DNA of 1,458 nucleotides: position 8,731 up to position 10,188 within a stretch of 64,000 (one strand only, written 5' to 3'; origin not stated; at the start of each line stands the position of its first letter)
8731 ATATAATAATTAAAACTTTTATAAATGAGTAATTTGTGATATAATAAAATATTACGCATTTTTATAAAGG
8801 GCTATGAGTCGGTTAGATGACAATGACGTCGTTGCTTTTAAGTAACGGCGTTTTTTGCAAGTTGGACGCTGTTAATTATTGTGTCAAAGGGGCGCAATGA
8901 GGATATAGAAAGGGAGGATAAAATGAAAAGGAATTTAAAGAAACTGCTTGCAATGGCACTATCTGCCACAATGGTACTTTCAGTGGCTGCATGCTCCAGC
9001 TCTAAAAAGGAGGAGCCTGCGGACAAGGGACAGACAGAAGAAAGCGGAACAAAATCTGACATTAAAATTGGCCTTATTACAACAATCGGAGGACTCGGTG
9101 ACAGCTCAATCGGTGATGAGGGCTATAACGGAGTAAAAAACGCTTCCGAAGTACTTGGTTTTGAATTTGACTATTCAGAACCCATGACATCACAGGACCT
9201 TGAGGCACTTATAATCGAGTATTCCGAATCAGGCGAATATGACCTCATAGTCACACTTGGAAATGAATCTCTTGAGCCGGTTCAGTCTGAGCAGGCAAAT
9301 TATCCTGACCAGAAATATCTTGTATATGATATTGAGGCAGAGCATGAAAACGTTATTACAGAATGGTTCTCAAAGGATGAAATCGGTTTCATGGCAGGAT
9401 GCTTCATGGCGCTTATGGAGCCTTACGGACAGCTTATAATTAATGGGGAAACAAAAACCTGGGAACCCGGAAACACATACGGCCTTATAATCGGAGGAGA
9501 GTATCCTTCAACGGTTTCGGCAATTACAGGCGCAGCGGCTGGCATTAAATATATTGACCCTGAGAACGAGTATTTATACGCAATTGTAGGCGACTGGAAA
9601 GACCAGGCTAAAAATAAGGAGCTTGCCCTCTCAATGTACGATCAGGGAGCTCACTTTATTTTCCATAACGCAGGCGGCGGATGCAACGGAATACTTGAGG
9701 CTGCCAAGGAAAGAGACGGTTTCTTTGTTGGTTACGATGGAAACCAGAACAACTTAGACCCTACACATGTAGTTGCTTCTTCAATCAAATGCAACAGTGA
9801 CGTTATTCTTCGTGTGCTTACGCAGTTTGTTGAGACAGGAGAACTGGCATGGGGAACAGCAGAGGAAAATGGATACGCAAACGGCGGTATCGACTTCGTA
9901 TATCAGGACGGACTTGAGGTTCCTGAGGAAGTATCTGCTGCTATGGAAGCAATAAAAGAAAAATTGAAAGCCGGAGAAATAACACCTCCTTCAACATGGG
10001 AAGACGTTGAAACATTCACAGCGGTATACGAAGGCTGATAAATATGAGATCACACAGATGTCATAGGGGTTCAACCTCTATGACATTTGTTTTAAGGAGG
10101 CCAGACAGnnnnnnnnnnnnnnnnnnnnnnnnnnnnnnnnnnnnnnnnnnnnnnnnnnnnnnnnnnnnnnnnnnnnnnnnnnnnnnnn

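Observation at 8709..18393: Nucleoside importer operon that runs straight into CoA-dependent enzymes: candidate uncharacterised CoA-linked nucleobase catabolic route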

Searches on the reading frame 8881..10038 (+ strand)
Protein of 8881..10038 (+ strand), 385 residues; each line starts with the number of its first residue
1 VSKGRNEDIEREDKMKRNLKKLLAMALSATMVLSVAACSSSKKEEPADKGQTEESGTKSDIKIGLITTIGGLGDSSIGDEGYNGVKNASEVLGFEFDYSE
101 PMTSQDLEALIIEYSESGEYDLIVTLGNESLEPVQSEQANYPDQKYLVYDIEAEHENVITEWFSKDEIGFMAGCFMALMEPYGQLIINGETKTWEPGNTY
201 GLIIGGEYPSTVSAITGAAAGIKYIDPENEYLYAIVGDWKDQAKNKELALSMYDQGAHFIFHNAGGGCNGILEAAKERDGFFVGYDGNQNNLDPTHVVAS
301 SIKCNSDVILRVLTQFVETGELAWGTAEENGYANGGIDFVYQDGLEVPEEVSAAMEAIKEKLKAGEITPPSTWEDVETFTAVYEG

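Call 3: search_protein_families(library=pfam, proteins=[window:8881-10038:+])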
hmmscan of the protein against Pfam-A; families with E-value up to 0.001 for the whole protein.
window:8881-10038:+ (385 aa): 1 family
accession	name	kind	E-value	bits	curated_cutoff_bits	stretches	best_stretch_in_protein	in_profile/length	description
PF02608.20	Bmp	-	5.5e-42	144.2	24.1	1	68-349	8-273/301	ABC transporter substrate-binding protein PnrA-like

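Call 4: search_protein_families(library=ncbifam, proteins=[window:8881-10038:+])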
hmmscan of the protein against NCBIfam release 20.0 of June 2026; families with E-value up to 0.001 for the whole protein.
window:8881-10038:+ (385 aa): 1 family
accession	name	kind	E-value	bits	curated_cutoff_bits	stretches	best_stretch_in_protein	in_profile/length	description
NF047927.1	ABC_BMP_B6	equivalog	2.1e-12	46.8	400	1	80-375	21-305/314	putative B6 ABC transporter substrate-binding protein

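Call 43: search_solved_structures(query=window:8923-10038:+, show_alignments=3)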
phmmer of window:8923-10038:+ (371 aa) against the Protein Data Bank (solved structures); distinct sequences matched with E-value up to 0.001: 14.
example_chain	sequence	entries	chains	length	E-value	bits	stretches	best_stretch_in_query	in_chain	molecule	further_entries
7x0r_A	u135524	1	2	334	6.2e-24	88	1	36-364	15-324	Lbp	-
4iil_A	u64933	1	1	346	1.8e-20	76.6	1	105-356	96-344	Membrane lipoprotein TpN38(b)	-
4pev_A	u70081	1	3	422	8.6e-20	74.4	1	46-343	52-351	Membrane lipoprotein family protein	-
2fqw_A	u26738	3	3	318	4.7e-19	71.9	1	46-351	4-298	Membrane lipoprotein tmpC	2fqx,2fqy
9q1u_A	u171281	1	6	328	7.9e-12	48.2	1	48-366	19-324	Basic membrane protein A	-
6shu_A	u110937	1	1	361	1e-11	47.8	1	144-332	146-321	Basic membrane protein D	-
2hqb_A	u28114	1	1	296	1.6e-10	43.9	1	59-347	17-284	Transcriptional activator of comK gene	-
6yab_AAA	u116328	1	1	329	2.4e-07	33.4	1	50-263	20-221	Lipoprotein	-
6yab_DDD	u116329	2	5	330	2.7e-07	33.3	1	50-263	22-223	Lipoprotein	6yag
6ya3_C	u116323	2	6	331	2.8e-07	33.2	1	50-263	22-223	Lipoprotein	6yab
6y9u_A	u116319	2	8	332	2.9e-07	33.2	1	50-263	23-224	Lipoprotein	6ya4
4ycs_A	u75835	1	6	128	0.00014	24.4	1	45-162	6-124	Uncharacterized protein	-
4p98_A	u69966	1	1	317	0.00026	23.4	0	186-359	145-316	Extracellular solute-binding protein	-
6pi5_A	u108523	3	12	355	0.0003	23.2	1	188-355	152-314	Atrazine periplasmic binding protein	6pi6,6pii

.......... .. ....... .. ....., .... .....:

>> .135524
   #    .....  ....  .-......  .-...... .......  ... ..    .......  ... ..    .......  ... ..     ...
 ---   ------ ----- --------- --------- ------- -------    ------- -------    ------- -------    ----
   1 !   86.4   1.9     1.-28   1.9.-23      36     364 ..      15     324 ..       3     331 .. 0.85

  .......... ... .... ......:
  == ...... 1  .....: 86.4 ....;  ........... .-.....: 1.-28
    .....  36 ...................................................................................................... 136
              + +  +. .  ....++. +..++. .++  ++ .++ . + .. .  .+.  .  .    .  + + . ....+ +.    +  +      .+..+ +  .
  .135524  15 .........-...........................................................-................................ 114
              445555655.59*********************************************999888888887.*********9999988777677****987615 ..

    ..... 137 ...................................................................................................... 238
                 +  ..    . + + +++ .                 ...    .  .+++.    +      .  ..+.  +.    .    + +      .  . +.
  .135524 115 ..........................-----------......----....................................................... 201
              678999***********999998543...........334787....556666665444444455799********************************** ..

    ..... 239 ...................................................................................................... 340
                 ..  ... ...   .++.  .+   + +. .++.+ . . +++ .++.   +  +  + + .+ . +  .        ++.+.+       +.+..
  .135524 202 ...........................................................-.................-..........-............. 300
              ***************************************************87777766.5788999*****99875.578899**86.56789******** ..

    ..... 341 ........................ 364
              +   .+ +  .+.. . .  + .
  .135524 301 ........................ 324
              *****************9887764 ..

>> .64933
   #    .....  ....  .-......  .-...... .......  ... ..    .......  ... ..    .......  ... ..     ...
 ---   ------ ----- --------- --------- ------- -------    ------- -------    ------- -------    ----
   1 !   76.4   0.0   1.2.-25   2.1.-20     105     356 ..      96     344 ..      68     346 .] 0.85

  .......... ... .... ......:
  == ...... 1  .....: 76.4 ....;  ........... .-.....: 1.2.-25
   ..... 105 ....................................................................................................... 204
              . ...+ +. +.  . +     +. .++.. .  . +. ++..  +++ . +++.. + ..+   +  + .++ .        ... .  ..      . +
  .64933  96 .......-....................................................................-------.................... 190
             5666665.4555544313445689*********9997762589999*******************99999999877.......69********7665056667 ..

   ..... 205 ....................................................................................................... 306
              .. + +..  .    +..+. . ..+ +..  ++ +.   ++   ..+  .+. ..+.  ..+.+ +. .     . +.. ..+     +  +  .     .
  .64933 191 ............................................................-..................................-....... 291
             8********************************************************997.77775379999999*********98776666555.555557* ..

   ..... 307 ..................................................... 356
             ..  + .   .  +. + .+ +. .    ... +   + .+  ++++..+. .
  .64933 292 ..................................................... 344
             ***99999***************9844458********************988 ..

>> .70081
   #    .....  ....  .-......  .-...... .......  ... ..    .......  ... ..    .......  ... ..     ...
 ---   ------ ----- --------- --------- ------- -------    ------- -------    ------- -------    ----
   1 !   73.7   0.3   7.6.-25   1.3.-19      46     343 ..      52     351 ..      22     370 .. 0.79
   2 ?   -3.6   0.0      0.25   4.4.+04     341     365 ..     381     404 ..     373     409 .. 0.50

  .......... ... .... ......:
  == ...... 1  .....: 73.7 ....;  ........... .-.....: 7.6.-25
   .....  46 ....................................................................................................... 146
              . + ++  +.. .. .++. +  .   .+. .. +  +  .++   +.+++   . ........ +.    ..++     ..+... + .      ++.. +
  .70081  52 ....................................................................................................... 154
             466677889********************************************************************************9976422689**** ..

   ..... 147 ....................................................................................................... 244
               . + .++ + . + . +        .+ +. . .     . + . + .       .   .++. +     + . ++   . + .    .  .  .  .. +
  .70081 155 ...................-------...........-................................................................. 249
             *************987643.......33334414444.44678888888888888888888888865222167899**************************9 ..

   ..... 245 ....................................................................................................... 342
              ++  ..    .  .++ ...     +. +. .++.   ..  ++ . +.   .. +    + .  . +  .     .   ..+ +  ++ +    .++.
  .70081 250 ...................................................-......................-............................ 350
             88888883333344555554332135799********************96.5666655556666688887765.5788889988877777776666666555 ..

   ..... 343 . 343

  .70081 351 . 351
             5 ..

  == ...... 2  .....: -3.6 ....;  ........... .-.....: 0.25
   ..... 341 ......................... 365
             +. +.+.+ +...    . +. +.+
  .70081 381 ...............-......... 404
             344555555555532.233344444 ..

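Call 46: search_solved_structures(query=window:8923-10038:+, show_alignments=5, max_evalue=1e-15)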
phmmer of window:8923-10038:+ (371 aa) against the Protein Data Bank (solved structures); distinct sequences matched with E-value up to 1e-15: 4.
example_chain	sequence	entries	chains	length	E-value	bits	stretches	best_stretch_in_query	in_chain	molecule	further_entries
7x0r_A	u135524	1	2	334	6.2e-24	88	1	36-364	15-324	Lbp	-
4iil_A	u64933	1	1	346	1.8e-20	76.6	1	105-356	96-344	Membrane lipoprotein TpN38(b)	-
4pev_A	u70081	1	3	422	8.6e-20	74.4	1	46-343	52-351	Membrane lipoprotein family protein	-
2fqw_A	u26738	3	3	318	4.7e-19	71.9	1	46-351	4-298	Membrane lipoprotein tmpC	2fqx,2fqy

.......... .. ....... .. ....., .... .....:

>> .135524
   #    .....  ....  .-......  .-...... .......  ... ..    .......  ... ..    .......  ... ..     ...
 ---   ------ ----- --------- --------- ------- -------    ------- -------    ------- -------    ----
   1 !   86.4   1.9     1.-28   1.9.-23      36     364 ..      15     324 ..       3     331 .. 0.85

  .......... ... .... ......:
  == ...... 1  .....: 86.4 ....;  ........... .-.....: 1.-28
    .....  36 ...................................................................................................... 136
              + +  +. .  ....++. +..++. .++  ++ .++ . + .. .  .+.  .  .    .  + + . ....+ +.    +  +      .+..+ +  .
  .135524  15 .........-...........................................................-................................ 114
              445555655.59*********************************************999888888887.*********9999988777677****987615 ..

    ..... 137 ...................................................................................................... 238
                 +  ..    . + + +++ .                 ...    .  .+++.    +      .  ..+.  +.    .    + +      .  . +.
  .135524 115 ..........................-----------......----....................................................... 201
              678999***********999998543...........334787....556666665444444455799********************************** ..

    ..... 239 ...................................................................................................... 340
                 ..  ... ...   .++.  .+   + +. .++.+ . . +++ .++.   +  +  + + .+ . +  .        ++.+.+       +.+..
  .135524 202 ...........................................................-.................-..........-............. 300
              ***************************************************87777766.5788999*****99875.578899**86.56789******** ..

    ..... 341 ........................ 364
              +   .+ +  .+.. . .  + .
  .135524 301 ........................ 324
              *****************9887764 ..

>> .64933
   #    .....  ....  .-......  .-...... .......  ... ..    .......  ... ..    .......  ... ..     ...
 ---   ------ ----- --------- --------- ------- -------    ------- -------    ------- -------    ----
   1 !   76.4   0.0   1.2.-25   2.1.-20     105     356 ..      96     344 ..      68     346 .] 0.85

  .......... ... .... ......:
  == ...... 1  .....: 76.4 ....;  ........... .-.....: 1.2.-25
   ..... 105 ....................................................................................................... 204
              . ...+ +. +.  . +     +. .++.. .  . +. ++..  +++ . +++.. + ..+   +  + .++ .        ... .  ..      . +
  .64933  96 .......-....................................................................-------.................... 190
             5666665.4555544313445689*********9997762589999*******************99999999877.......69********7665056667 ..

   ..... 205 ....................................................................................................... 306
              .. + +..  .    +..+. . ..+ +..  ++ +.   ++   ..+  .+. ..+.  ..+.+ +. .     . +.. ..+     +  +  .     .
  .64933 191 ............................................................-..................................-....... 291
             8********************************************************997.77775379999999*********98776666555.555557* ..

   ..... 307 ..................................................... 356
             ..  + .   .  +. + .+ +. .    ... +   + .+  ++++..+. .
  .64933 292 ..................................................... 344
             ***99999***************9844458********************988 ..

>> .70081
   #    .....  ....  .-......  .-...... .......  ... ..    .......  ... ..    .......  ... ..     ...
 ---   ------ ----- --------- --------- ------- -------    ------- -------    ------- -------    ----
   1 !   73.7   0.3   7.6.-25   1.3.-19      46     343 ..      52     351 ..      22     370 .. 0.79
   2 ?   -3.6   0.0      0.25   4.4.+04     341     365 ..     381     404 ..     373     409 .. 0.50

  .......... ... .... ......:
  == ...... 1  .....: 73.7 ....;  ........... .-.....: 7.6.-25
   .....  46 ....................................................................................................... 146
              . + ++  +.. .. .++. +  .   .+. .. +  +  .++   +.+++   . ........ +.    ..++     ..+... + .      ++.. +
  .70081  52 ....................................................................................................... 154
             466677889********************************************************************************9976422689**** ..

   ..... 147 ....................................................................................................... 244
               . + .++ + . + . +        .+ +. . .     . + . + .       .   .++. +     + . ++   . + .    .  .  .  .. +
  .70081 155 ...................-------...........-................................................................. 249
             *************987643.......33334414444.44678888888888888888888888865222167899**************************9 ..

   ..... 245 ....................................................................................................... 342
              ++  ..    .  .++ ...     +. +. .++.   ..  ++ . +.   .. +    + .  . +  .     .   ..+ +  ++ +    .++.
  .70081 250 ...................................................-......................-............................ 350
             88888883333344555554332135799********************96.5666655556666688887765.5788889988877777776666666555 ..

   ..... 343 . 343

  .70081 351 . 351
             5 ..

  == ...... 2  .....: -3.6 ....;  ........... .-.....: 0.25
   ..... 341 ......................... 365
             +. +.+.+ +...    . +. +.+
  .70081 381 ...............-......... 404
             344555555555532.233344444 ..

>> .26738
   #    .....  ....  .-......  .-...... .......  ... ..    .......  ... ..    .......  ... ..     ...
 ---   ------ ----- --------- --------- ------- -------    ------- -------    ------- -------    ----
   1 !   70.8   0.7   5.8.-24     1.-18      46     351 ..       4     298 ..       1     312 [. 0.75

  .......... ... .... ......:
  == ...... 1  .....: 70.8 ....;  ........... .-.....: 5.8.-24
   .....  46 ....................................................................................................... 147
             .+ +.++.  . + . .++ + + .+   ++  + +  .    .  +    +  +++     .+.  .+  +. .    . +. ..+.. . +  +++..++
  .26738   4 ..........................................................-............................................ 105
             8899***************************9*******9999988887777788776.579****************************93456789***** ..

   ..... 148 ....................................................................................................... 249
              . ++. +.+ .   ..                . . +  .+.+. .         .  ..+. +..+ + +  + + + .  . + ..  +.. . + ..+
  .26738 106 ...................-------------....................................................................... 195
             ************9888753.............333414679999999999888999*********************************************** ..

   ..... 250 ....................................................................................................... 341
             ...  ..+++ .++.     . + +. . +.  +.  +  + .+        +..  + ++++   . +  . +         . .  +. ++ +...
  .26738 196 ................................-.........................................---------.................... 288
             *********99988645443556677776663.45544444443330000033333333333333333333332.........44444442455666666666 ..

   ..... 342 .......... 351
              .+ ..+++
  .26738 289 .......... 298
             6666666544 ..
